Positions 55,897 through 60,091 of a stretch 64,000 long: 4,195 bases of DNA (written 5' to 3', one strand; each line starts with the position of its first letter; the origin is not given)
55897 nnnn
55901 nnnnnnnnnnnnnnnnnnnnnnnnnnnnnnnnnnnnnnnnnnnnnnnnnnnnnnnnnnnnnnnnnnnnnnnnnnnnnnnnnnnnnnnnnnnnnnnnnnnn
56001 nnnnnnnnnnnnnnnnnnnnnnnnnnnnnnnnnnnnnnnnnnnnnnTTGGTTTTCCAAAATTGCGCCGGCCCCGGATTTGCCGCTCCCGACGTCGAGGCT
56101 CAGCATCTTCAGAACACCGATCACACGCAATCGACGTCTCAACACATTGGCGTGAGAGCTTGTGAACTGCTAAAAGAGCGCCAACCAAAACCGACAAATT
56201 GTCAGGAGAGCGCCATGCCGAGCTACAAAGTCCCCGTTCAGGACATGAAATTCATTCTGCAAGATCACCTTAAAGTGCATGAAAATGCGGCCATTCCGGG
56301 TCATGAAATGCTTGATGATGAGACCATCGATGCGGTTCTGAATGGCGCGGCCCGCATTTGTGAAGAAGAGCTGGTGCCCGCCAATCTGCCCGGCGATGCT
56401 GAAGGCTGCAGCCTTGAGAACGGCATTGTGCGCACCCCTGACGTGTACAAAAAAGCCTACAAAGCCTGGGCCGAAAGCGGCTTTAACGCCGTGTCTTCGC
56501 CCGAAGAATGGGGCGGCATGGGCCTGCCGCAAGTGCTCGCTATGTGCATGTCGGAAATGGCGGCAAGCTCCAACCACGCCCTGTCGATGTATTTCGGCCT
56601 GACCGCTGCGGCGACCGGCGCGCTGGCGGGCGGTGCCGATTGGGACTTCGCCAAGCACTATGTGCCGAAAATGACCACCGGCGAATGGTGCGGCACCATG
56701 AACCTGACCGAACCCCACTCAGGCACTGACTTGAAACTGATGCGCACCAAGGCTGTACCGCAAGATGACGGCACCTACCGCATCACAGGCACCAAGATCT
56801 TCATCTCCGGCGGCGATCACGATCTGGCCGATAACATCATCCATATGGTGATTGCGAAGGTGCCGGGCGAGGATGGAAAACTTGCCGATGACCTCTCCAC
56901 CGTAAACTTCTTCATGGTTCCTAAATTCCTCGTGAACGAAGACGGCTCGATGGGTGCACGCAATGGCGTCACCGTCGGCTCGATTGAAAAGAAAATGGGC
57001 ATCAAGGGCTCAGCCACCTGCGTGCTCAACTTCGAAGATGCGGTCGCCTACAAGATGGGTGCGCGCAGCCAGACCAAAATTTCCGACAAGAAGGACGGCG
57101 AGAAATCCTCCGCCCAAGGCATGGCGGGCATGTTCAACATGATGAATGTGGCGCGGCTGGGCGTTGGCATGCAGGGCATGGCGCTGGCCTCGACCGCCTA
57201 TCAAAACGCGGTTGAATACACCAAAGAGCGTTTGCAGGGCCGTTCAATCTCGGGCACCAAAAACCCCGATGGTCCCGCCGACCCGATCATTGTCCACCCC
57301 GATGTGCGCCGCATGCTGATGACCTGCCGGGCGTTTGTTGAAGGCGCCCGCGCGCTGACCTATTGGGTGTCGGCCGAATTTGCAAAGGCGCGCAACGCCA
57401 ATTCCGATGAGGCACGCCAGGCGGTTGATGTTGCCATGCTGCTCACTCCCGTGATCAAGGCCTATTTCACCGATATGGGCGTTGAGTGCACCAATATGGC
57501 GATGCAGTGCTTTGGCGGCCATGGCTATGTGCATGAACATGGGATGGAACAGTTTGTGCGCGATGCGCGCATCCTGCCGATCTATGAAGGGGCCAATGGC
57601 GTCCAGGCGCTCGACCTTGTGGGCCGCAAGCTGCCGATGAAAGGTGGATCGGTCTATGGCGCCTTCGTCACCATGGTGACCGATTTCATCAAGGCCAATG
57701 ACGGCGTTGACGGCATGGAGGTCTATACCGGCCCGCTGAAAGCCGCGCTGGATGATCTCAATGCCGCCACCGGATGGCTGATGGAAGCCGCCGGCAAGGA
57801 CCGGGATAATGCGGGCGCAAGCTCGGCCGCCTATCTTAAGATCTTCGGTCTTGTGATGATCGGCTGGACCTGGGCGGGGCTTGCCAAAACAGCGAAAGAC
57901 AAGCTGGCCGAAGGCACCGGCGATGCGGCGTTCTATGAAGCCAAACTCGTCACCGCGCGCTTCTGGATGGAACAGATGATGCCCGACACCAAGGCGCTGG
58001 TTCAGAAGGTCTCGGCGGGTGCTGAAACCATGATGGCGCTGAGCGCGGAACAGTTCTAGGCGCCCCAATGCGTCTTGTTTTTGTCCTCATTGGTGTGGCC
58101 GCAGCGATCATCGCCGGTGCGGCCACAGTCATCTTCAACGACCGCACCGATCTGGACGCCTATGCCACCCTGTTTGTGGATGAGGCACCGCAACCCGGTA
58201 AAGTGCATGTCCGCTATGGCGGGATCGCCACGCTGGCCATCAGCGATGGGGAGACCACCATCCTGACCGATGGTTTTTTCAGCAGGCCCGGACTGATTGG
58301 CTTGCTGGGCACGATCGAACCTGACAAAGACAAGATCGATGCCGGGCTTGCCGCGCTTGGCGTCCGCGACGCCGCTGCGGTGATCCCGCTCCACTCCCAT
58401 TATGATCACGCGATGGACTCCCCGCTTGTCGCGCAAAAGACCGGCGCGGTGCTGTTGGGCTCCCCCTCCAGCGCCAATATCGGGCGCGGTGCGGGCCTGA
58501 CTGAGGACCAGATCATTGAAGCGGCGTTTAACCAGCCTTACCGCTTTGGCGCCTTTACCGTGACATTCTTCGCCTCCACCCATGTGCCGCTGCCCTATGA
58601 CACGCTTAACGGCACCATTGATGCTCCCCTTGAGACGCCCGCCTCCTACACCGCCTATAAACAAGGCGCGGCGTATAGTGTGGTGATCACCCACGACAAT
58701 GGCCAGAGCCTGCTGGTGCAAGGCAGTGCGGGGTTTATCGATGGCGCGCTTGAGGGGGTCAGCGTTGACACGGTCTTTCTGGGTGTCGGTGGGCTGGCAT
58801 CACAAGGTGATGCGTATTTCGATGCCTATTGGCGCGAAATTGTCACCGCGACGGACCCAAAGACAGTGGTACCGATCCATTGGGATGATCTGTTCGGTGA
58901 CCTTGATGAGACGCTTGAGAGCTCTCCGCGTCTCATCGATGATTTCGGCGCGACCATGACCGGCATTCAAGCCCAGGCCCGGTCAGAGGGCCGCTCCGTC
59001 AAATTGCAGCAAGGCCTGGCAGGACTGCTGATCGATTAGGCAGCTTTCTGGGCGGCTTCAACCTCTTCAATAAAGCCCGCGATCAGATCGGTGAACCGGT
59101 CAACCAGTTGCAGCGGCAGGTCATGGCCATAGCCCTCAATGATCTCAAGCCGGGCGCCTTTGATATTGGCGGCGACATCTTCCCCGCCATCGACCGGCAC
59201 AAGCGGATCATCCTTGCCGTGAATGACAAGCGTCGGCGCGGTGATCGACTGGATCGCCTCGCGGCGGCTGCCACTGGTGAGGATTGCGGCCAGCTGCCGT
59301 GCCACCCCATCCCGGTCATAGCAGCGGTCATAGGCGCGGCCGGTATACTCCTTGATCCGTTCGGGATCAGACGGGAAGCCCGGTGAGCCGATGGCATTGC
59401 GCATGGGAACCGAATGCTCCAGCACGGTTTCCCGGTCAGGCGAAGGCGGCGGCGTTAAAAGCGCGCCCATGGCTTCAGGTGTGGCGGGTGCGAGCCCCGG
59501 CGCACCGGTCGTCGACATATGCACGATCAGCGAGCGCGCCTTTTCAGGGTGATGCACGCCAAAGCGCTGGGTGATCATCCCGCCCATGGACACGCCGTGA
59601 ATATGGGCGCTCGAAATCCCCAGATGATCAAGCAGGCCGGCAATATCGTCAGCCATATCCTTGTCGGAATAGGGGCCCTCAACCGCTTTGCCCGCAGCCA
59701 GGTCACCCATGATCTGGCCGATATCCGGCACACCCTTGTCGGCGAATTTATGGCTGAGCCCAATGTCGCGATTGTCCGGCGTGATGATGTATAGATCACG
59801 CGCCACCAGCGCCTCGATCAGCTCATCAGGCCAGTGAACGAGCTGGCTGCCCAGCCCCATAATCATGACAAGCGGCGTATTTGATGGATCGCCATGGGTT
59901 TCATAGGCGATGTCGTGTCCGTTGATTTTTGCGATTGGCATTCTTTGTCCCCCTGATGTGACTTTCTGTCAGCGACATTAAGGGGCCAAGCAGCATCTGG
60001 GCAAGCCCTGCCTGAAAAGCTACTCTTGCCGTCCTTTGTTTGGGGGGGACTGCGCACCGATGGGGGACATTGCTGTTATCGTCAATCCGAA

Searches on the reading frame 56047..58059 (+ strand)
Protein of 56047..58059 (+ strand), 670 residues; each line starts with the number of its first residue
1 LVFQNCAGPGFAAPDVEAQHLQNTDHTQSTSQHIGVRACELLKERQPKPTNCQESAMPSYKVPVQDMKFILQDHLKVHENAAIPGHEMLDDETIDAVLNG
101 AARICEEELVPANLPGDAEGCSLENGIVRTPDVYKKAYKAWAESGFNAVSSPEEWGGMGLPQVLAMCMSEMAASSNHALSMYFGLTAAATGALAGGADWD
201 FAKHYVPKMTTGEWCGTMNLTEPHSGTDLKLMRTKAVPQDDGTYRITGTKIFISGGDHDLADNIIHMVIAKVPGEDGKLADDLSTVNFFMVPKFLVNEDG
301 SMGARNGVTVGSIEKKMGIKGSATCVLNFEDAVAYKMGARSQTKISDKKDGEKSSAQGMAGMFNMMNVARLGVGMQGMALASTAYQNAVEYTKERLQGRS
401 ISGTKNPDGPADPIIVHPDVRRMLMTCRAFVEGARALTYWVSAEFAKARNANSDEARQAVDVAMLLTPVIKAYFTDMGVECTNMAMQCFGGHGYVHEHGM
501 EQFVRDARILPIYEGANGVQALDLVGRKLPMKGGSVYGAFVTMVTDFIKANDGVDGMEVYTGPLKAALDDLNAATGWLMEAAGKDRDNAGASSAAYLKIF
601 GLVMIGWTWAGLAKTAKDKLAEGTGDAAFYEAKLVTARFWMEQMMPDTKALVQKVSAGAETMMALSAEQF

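Call 3: search_protein_families(library=pfam, proteins=[window:56047-58059:+], max_evalue=0.01)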
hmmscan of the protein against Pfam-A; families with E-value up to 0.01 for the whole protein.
window:56047-58059:+ (670 aa): 6 families
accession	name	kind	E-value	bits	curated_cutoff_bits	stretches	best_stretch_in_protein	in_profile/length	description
PF12806.12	Acyl-CoA_dh_C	-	1.9e-33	115.7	30.3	1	540-665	1-123/124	Acetyl-CoA dehydrogenase C-terminal like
PF00441.29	Acyl-CoA_dh_1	-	3.3e-22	79.7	22.4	1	357-524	2-145/150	Acyl-CoA dehydrogenase, C-terminal domain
PF02770.24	Acyl-CoA_dh_M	-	3.1e-14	53.4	33.3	1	218-331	2-96/97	Acyl-CoA dehydrogenase, middle domain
PF22924.1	ACOX_C_alpha1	-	2.2e-11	44.3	27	1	365-520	3-160/169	Acyl-CoA oxidase, C-alpha1 domain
PF08028.16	Acyl-CoA_dh_2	-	1.9e-08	35.1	22.7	1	373-517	3-133/134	Acyl-CoA dehydrogenase, C-terminal domain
PF02771.21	Acyl-CoA_dh_N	-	7.1e-07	30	22.9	1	133-213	32-113/113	Acyl-CoA dehydrogenase, N-terminal domain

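Call 67: search_protein_families(library=ncbifam, proteins=[window:56215-58059:+], max_evalue=0.001)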
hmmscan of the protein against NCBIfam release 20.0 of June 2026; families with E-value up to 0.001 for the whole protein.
window:56215-58059:+ (614 aa): 17 families
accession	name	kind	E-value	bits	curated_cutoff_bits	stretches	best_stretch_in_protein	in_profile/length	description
NF042972.1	AcrlCoAredClosAcrC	equivalog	9.2e-37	126.6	640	1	77-465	37-369/378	acryloyl-CoA reductase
NF058590.1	AcCoDHFadEBacil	equivalog_domain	5.5e-33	114.3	600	1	81-466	58-404/586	acyl-CoA dehydrogenase FadE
NF043006.1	CyhCrbnylCoADH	equivalog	4.1e-28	98.4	650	1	87-472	46-374/380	cyclohexane-1-carbonyl-CoA dehydrogenase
NF042439.1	SulpropCoADesulf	equivalog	2.1e-24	86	600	1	83-471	31-369/379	3-sulfinopropanoyl-CoA desulfinase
NF053553.1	prodigi_MBC_PigA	equivalog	3.5e-19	69.2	500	1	77-473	37-379/381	prodigiosin MBC biosynthesis dehydrogenase PigA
NF045552.1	GlutCoADH_Des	equivalog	1.2e-18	67.5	470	1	78-462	39-369/387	glutaryl-CoA dehydrogenase Acd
NF008594.0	PRK11561.1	equivalog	6.5e-18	64.3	545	1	161-469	181-436/540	isovaleryl-CoA dehydrogenase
NF008997.0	PRK12341.1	equivalog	1.7e-16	60.2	537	2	79-341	40-269/382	acyl-CoA dehydrogenase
NF045652.1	ProlPCPDhRedW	equivalog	1.7e-15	56.8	650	1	75-277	30-215/376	L-prolyl-[peptidyl-carrier protein] dehydrogenase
TIGR03207.1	cyc_hxne_CoA_dh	equivalog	1.1e-11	44.1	575.35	1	79-340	35-264/372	cyclohexanecarboxyl-CoA dehydrogenase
NF052270.1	Staph_DH_FadE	equivalog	4.6e-11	42.1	600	1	112-345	95-291/400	acyl-CoA dehydrogenase FadE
NF002885.1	PRK03354.1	equivalog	2.4e-09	36.7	540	1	81-467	42-368/378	crotonobetainyl-CoA dehydrogenase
NF049984.1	Rv1679_FadE16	equivalog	4.8e-09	35.9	600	1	79-335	27-249/371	Rv1679 family acyl-CoA dehydrogenase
NF043015.1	DibenthMonoxDszC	equivalog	3.2e-07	29.4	850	1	87-202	52-165/415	dibenzothiophene monooxygenase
TIGR04022.1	sulfur_SfnB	equivalog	1.3e-05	24.3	430.9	0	323-453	241-361/391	SfnB family sulfur acquisition oxidoreductase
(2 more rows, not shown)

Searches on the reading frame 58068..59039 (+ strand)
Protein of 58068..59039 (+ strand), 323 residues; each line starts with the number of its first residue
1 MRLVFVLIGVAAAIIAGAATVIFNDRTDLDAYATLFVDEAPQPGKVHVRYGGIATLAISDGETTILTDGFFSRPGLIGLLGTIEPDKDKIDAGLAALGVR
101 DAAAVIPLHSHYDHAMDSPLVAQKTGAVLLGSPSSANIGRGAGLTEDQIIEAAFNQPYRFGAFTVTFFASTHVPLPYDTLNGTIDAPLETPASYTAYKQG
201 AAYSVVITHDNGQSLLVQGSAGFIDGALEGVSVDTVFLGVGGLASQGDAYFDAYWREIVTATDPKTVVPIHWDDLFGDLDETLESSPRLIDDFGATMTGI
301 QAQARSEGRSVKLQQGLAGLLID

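Call 3: search_protein_families(library=pfam, proteins=[window:58068-59039:+], max_evalue=0.01)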
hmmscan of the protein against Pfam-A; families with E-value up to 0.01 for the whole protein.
window:58068-59039:+ (323 aa): 2 families
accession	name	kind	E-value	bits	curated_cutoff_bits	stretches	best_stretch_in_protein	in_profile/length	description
PF12706.13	Lactamase_B_2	-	0.0013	18.8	27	1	97-272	26-200/200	Beta-lactamase superfamily domain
PF00753.33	Lactamase_B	-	0.0063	16.9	22.7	0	59-149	12-91/196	Metallo-beta-lactamase superfamily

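Call 67: search_protein_families(library=ncbifam, proteins=[window:58068-59039:+], max_evalue=0.001)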
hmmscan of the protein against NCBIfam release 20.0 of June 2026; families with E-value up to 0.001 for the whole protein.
window:58068-59039:+ (323 aa): 1 family
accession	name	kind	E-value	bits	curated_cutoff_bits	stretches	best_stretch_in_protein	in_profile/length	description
NF001911.0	PRK00685.1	equivalog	3.4e-05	23.4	144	1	47-273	2-195/228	metal-dependent hydrolase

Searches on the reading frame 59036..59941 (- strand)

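Call 67: search_protein_families(library=ncbifam, proteins=[window:59036-59941:-], max_evalue=0.001)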
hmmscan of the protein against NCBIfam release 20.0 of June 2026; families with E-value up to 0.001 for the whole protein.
window:59036-59941:- (301 aa): 31 families (the best 25 are shown)
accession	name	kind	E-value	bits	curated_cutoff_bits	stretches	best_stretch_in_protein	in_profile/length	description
NF052610.1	macro_16_ester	equivalog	8.9e-37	127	420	1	3-278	5-267/281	alpha/beta fold macrolide esterase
NF053683.1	esterase_mleBRB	exception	1e-36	127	585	1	3-281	5-266/280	BRB family alpha/beta fold macrolide esterase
NF053684.1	esterase_mleBCA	exception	3.9e-30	104.9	570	2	3-140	5-124/281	BCA family alpha/beta fold macrolide esterase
TIGR02427.1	protocat_pcaD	equivalog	1.6e-27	96.5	255.85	2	11-143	2-112/251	3-oxoadipate enol-lactonase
NF033124.1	estX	equivalog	3.8e-27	95.1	600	1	13-276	15-264/280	macrolide esterase EstX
NF041759.1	mac_hydro_EstT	equivalog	1.3e-26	93.4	450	2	5-146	6-128/278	macrolide hydrolase EstT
NF051488.1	bifunc_PcaDC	exception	3.4e-26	92.2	390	1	12-296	3-255/375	bifunctional 3-oxoadipate enol-lactonase/4-carboxymuconolactone decarboxylase PcaDC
NF053693.1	esterase_mleCBF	exception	4.6e-25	88.5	564.5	1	3-281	5-268/279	CBF family alpha/beta fold macrolide esterase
NF051487.1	bifunc_PcaCD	exception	7.9e-21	74.6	430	2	84-148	212-276/413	bifunctional 4-carboxymuconolactone decarboxylase/3-oxoadipate enol-lactonase PcaCD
NF011457.0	PRK14875.1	equivalog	8.4e-16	57.9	307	2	92-139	180-227/372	acetoin dehydrogenase dihydrolipoyllysine-residue acetyltransferase subunit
TIGR02240.1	PHA_depoly_arom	equivalog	1.1e-15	57.7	250.6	1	86-291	67-263/276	poly(3-hydroxyalkanoate) depolymerase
NF050089.1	i_nPHAscl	equivalog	4.6e-15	55.4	300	2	94-145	68-121/288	intracellular short-chain-length polyhydroxyalkanoate depolymerase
NF045632.1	hydroxlase_HsaD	equivalog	9.2e-14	51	400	1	97-161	91-156/290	4,5:9,10-diseco-3-hydroxy-5,9,17-trioxoandrosta-1(10),2-diene-4-oate hydrolase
TIGR03343.1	biphenyl_bphD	equivalog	4.7e-13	49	462.15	2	222-291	211-280/282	2-hydroxy-6-oxo-6-phenylhexa-2,4-dienoate hydrolase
TIGR03611.1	RutD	equivalog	8.5e-13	48.3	238.5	2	83-140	53-110/258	pyrimidine utilization protein D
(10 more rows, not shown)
